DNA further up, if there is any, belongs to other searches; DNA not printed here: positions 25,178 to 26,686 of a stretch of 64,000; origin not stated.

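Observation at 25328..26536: Single-polypeptide fusion of AcpS-type phosphopantetheinyl transferase and LpxL-type late acyltransferase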

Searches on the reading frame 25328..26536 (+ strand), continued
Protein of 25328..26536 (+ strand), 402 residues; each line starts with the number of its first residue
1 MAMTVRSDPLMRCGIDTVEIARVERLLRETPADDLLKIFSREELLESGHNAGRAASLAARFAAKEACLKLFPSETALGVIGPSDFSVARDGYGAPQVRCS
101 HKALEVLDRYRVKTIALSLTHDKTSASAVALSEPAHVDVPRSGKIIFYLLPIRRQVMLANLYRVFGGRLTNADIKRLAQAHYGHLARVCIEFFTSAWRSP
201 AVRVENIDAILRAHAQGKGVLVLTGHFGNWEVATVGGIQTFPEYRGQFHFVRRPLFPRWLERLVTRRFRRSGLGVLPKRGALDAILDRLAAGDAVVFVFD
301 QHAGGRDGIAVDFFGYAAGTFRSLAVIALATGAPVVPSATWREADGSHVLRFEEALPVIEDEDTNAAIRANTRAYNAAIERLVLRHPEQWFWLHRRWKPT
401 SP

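Call 53: find_homologous_proteins(query=P0131, max_evalue=1e-20)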
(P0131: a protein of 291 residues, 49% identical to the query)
Query P0131 (291 aa): 3202 proteins with E <= 1e-20 among 4107 candidates; the best 120 are listed.
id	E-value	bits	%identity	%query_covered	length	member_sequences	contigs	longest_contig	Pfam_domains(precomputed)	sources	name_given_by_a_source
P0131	1.6e-196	670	100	100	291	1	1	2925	PF03279.19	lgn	-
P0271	4.8e-117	409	63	95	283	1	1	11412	PF03279.19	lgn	-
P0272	2.3e-115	403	64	93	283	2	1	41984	PF03279.19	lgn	-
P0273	1.9e-114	400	63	95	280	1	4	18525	PF03279.19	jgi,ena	-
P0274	2.8e-113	396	61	97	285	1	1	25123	PF03279.19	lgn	-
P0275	3.8e-113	396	62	97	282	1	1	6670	PF03279.19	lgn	-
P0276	1.1e-112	394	59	96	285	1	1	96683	PF03279.19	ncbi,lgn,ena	-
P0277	4.5e-111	389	59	97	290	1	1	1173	PF03279.19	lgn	-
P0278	1.0e-110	388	59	94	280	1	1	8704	PF03279.19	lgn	-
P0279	3.1e-110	386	60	96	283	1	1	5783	PF03279.19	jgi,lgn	-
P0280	3.2e-110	386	60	95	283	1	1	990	PF03279.19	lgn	-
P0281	1.2e-109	384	60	95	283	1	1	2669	PF03279.19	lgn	-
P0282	1.4e-109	384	61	94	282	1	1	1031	PF03279.19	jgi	jgi:KDO2-lipid IV(A) lauroyltransferase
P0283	5.6e-109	382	60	97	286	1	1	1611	PF03279.19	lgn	-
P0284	6.1e-109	382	59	97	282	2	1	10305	PF03279.19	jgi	-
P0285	6.1e-109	382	60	93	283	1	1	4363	PF03279.19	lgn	-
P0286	8.4e-109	382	61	93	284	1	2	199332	PF03279.19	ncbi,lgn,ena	-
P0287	1.3e-108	381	60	94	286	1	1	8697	PF03279.19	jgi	jgi:KDO2-lipid IV(A) lauroyltransferase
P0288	1.9e-108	380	61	95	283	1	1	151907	PF03279.19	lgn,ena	-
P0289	2.0e-108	380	56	98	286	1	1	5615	PF03279.19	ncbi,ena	-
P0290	2.7e-108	380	59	97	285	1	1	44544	PF03279.19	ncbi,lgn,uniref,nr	ncbi:lysophospholipid acyltransferase family protein [Legionella yabuuchiae]|uniref:lysophospholipid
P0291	3.0e-108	380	60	93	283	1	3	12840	PF03279.19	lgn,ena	-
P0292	3.0e-108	380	58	95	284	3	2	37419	PF03279.19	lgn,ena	-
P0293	3.3e-108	380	60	95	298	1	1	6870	PF03279.19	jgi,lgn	-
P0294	3.7e-108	379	58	98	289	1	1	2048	PF03279.19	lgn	-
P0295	4.6e-108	379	56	97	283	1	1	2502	PF03279.19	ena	-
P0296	4.6e-108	379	60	93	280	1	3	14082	PF03279.19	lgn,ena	-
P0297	5.5e-108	379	61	92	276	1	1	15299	PF03279.19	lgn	-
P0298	8.0e-108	378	60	91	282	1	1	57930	PF03279.19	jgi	jgi:KDO2-lipid IV(A) lauroyltransferase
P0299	1.1e-107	378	56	96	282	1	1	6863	PF03279.19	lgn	-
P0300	1.4e-107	378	56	96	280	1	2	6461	PF03279.19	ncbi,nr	ncbi:MAG: lysophospholipid acyltransferase family protein [Tatlockia sp.]|nr:lysophospholipid acyltr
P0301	2.0e-107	377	60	97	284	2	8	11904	PF03279.19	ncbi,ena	-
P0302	3.9e-107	376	59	91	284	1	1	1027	PF03279.19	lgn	-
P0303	4.2e-107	376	58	94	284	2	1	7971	PF03279.19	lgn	-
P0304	4.3e-107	376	58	96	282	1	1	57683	PF03279.19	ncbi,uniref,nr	ncbi:lysophospholipid acyltransferase family protein [Legionella nagasakiensis]|uniref:lysophospholi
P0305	4.6e-107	376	59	96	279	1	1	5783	PF03279.19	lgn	-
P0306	4.7e-107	376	57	97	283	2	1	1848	PF03279.19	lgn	-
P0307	5.4e-107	376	58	95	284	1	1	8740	PF03279.19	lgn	-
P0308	5.9e-107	376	56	98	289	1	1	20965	PF03279.19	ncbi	-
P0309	6.3e-107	375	57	95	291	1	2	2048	PF03279.19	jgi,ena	jgi:KDO2-lipid IV(A) lauroyltransferase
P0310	6.4e-107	375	58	95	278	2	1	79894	PF03279.19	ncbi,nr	ncbi:MAG: lysophospholipid acyltransferase family protein [Legionella sp.]|nr:lysophospholipid acylt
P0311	6.6e-107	375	61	92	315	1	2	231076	PF03279.19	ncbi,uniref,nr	ncbi:lysophospholipid acyltransferase family protein [Legionella impletisoli]|uniref:Lipid A biosynt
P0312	7.1e-107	375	60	93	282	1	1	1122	PF03279.19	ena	-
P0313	7.4e-107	375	57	98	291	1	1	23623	PF03279.19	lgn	-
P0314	8.6e-107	375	57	96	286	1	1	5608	PF03279.19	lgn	-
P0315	8.7e-107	375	62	91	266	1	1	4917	PF03279.19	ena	-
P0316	9.9e-107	375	57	97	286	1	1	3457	PF03279.19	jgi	-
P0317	1.0e-106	375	57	95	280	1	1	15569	PF03279.19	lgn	-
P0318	1.2e-106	375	58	96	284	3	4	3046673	PF03279.19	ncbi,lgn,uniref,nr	ncbi:lysophospholipid acyltransferase family protein [Legionella israelensis]|uniref:lysophospholipi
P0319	1.3e-106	374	59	96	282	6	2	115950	PF03279.19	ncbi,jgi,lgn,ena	jgi:KDO2-lipid IV(A) lauroyltransferase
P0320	1.8e-106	374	58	95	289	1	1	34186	PF03279.19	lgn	-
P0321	1.9e-106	374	60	94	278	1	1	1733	PF03279.19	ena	-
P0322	2.0e-106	374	57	93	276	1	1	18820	PF03279.19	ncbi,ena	-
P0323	2.3e-106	374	59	95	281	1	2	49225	PF03279.19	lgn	-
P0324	2.3e-106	374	60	91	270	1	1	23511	PF03279.19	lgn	-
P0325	2.4e-106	374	59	97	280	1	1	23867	PF03279.19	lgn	-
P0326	2.5e-106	373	59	92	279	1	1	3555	PF03279.19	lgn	-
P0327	2.7e-106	373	59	97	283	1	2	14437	PF03279.19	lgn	-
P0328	2.8e-106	373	62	91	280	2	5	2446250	PF03279.19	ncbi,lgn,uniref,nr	ncbi:lysophospholipid acyltransferase family protein [Legionella londiniensis]|uniref:Lipid A biosyn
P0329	2.8e-106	373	57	97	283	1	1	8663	PF03279.19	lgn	-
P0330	3.2e-106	373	58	94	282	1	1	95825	PF03279.19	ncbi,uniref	ncbi:lysophospholipid acyltransferase family protein [Legionella dresdenensis]|uniref:Lysophospholip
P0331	3.4e-106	373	58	92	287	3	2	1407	PF03279.19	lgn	-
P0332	5.8e-106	372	56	96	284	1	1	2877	PF03279.19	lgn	-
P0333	5.8e-106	372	55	96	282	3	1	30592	PF03279.19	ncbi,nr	ncbi:MAG: lysophospholipid acyltransferase family protein [Tatlockia sp.]|nr:lysophospholipid acyltr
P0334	6.9e-106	372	59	96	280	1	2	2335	PF03279.19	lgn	-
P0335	7.4e-106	372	57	98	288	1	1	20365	PF03279.19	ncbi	ncbi:MAG: lipid A biosynthesis acyltransferase [Pseudomonadota bacterium]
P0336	8.3e-106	372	57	95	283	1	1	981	PF03279.19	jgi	-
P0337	9.4e-106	372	56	96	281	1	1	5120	PF03279.19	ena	-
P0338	9.7e-106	372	57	97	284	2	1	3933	PF03279.19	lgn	-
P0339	1.0e-105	371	58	96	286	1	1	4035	PF03279.19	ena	-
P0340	1.2e-105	371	57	96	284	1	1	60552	PF03279.19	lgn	-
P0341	1.3e-105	371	56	96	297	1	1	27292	PF03279.19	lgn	-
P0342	1.4e-105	371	58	96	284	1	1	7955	PF03279.19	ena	-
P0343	1.4e-105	371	60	96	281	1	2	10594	PF03279.19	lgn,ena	-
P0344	1.5e-105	371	59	93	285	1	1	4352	PF03279.19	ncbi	-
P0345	1.7e-105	371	58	96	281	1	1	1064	PF03279.19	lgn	-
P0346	1.8e-105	371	57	91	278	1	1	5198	PF03279.19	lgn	-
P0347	1.9e-105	371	56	96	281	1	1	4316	PF03279.19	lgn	-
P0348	2.0e-105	370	57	94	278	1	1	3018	PF03279.19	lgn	-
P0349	2.1e-105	370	56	95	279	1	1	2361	PF03279.19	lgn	-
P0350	2.3e-105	370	56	95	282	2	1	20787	PF03279.19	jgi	-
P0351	2.4e-105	370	60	97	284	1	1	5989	PF03279.19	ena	-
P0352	2.6e-105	370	58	92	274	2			PF03279.19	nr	nr:lysophospholipid acyltransferase family protein [Legionella sp. 27cVA30]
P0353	2.7e-105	370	56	96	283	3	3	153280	PF03279.19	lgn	-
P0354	3.0e-105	370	59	91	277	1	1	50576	PF03279.19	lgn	-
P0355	3.2e-105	370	57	92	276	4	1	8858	PF03279.19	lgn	-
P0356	3.5e-105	370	56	97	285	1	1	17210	PF03279.19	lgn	-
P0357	3.7e-105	370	59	95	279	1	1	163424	PF03279.19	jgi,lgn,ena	-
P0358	3.8e-105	370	59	96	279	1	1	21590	PF03279.19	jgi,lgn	jgi:Kdo2-lipid IVA lauroyltransferase/acyltransferase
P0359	3.9e-105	370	59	96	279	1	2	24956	PF03279.19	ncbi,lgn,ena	-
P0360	4.2e-105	369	56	94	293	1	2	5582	PF03279.19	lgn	-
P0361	4.4e-105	369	57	94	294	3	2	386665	PF03279.19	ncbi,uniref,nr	ncbi:lysophospholipid acyltransferase family protein [Legionella erythra]|uniref:Lipid A biosynthesi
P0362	4.5e-105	369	58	95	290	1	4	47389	PF03279.19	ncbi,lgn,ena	-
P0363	4.5e-105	369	57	96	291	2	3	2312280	PF03279.19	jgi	jgi:KDO2-lipid IV(A) lauroyltransferase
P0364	4.6e-105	369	57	95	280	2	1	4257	PF03279.19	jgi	-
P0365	5.0e-105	369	60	92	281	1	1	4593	PF03279.19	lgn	-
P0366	5.4e-105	369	56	97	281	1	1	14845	PF03279.19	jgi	jgi:KDO2-lipid IV(A) lauroyltransferase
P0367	5.6e-105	369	60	93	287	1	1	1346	PF03279.19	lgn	-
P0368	5.7e-105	369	57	97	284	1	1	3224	PF03279.19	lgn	-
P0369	5.8e-105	369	59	92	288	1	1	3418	PF03279.19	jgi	jgi:KDO2-lipid IV(A) lauroyltransferase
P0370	6.6e-105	369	57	95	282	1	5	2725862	PF03279.19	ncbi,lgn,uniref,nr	ncbi:lysophospholipid acyltransferase family protein [Legionella oakridgensis]|uniref:Lauroyl/myrist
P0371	6.7e-105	369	58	96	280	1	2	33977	PF03279.19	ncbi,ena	-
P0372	7.2e-105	369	58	96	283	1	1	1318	PF03279.19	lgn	-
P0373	8.8e-105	368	56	96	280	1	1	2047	PF03279.19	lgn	-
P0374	9.5e-105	368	56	96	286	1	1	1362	PF03279.19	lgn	-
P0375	1.1e-104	368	57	95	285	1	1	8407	PF03279.19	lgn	-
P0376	1.1e-104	368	57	95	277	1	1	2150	PF03279.19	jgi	jgi:KDO2-lipid IV(A) lauroyltransferase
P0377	1.2e-104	368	56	96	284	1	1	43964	PF03279.19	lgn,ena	-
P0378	1.2e-104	368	57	92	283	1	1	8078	PF03279.19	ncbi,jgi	jgi:KDO2-lipid IV(A) lauroyltransferase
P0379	1.2e-104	368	55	98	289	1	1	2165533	PF03279.19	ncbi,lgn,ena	-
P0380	1.3e-104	368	56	96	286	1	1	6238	PF03279.19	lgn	-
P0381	1.5e-104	368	57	94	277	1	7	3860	PF03279.19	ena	-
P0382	1.5e-104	368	57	95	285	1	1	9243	PF03279.19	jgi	jgi:KDO2-lipid IV(A) lauroyltransferase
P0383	1.5e-104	368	54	96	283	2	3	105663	PF03279.19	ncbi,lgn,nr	ncbi:MAG: lysophospholipid acyltransferase family protein [Tatlockia sp.]|nr:lysophospholipid acyltr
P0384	1.5e-104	368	57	92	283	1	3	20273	PF03279.19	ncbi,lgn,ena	-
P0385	1.6e-104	368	58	91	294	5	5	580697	PF03279.19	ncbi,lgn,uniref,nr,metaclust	ncbi:lipid A biosynthesis acyltransferase [Legionella rubrilucens]|uniref:Lipid A biosynthesis acylt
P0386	1.8e-104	367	55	97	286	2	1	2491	PF03279.19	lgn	-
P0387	2.1e-104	367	57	95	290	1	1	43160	PF03279.19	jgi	jgi:Kdo2-lipid IVA lauroyltransferase/acyltransferase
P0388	2.4e-104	367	58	91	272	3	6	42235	PF03279.19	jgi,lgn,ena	-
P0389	2.7e-104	367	56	94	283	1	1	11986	PF03279.19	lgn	-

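Call 54: find_encoding_contigs(protein=P0318, flank=10000, max_places=2)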
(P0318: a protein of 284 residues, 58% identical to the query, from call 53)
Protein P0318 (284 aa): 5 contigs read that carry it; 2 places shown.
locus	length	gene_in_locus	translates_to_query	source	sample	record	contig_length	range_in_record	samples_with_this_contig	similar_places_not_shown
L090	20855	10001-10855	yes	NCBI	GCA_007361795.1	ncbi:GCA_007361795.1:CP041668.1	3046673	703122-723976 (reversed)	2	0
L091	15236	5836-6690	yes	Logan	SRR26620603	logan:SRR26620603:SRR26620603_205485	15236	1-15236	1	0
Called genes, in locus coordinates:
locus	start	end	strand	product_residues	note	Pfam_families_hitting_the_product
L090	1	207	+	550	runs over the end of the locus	PF03109:ABC1, PF27536:UbiB_helical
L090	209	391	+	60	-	PF02416:TatA_B_E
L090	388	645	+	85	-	PF02416:TatA_B_E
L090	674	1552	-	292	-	PF01641:SelR, PF01625:PMSR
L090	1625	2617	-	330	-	PF13406:SLT_2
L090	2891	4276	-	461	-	PF07690:MFS_1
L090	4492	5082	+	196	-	PF01569:PAP2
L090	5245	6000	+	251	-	PF00106:adh_short, PF08659:KR, PF23441:SDR (faint), PF13561:adh_short_C2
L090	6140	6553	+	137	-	PF00550:PP-binding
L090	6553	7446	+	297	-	PF07977:FabA, PF22818:ApeI-like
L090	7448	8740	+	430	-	PF00109:ketoacyl-synt, PF00108:Thiolase_N (weak), PF02801:Ketoacyl-synt_C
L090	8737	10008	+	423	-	PF00109:ketoacyl-synt, PF02801:Ketoacyl-synt_C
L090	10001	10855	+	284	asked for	PF03279:Lip_A_acyltrans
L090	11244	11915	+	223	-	-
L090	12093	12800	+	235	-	PF04402:SIMPL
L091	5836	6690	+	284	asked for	PF03279:Lip_A_acyltrans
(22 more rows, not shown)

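Call 55: find_encoding_contigs(protein=P0370, flank=10000, max_places=2)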
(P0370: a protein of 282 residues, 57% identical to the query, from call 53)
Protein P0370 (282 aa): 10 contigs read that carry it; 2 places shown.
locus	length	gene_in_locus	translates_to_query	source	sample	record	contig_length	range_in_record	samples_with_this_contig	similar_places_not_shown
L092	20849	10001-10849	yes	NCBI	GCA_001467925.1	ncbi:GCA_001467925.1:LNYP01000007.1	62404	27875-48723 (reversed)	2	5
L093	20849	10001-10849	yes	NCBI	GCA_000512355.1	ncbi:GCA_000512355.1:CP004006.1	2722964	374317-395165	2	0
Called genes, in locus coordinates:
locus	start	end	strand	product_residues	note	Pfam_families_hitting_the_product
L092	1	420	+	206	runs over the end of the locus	PF00163:Ribosomal_S4, PF01479:S4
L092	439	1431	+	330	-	PF01193:RNA_pol_L, PF01000:RNA_pol_A_bac, PF03118:RNA_pol_A_CTD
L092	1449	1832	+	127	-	PF01196:Ribosomal_L17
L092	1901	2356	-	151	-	PF00436:SSB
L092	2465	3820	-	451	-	PF00083:Sugar_tr, PF07690:MFS_1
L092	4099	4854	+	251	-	PF00106:adh_short, PF23441:SDR (faint), PF08659:KR, PF13561:adh_short_C2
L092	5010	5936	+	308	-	PF01545:Cation_efflux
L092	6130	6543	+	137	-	PF00550:PP-binding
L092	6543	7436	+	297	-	PF07977:FabA, PF22818:ApeI-like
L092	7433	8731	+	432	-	PF00109:ketoacyl-synt, PF00108:Thiolase_N (weak), PF02801:Ketoacyl-synt_C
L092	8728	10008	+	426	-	PF00109:ketoacyl-synt, PF02801:Ketoacyl-synt_C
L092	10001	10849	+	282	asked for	PF03279:Lip_A_acyltrans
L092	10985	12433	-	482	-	PF02386:TrkH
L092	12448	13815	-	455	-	PF01262:AlaDh_PNT_C (faint), PF01488:Shikimate_DH (faint), PF02254:TrkA_N, PF02558:ApbA (weak), PF03435:Sacchrp_dh_NADP (faint), PF02080:TrkA_C, PF02254:TrkA_N, PF02080:TrkA_C, +4 more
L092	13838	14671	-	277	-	PF01678:DAP_epimerase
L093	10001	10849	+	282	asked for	PF03279:Lip_A_acyltrans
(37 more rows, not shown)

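Call 60: find_encoding_contigs(protein=P0272, flank=8000, max_places=1)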
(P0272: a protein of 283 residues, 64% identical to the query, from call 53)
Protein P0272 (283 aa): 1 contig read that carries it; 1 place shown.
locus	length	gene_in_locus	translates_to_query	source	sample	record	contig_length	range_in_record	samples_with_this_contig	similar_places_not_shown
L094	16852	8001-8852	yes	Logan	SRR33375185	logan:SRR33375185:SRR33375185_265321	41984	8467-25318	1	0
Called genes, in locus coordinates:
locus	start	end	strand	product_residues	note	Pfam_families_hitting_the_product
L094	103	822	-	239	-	-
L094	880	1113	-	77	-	-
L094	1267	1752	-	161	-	PF00436:SSB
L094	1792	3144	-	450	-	PF00083:Sugar_tr (weak), PF07690:MFS_1, PF12832:MFS_1_like (faint), PF07690:MFS_1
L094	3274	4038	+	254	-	PF23441:SDR (weak), PF00106:adh_short, PF08659:KR, PF13561:adh_short_C2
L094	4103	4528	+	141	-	PF00550:PP-binding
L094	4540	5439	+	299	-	PF07977:FabA, PF22818:ApeI-like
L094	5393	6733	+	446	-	PF00109:ketoacyl-synt, PF00108:Thiolase_N (faint), PF02801:Ketoacyl-synt_C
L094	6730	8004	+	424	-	PF00109:ketoacyl-synt, PF02801:Ketoacyl-synt_C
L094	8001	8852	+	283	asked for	PF03279:Lip_A_acyltrans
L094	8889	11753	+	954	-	PF00005:ABC_tran (faint), PF02463:SMC_N (faint), PF13191:AAA_16 (faint), PF13476:AAA_23 (faint), PF13555:AAA_29 (faint), PF20703:nSTAND1 (faint), PF17760:UvrA_inter, PF17755:UvrA_DNA-bind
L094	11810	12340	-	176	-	-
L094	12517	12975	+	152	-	-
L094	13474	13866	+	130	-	-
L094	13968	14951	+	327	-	PF08240:ADH_N, PF00107:ADH_zinc_N, PF13602:ADH_zinc_N_2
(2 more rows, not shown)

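Call 61: find_encoding_contigs(protein=P0276, flank=8000, max_places=1)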
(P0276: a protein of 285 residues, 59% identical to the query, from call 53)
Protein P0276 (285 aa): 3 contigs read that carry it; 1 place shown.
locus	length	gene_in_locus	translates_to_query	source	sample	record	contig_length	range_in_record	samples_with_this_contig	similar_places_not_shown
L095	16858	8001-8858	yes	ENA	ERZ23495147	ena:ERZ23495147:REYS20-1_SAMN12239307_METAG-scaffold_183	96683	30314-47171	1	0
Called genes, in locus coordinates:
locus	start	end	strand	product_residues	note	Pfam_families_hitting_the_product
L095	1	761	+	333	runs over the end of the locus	PF01193:RNA_pol_L, PF01000:RNA_pol_A_bac, PF03118:RNA_pol_A_CTD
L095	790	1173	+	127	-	PF01196:Ribosomal_L17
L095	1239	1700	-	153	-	PF00436:SSB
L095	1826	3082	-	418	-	PF00083:Sugar_tr, PF07690:MFS_1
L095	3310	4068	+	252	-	PF00106:adh_short, PF08659:KR, PF13561:adh_short_C2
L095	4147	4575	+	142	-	PF00550:PP-binding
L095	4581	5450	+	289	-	PF07977:FabA, PF22818:ApeI-like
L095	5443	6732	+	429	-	PF00109:ketoacyl-synt, PF00108:Thiolase_N (weak), PF02801:Ketoacyl-synt_C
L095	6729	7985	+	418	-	PF00109:ketoacyl-synt, PF02801:Ketoacyl-synt_C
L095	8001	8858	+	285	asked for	PF03279:Lip_A_acyltrans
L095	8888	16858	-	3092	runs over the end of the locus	-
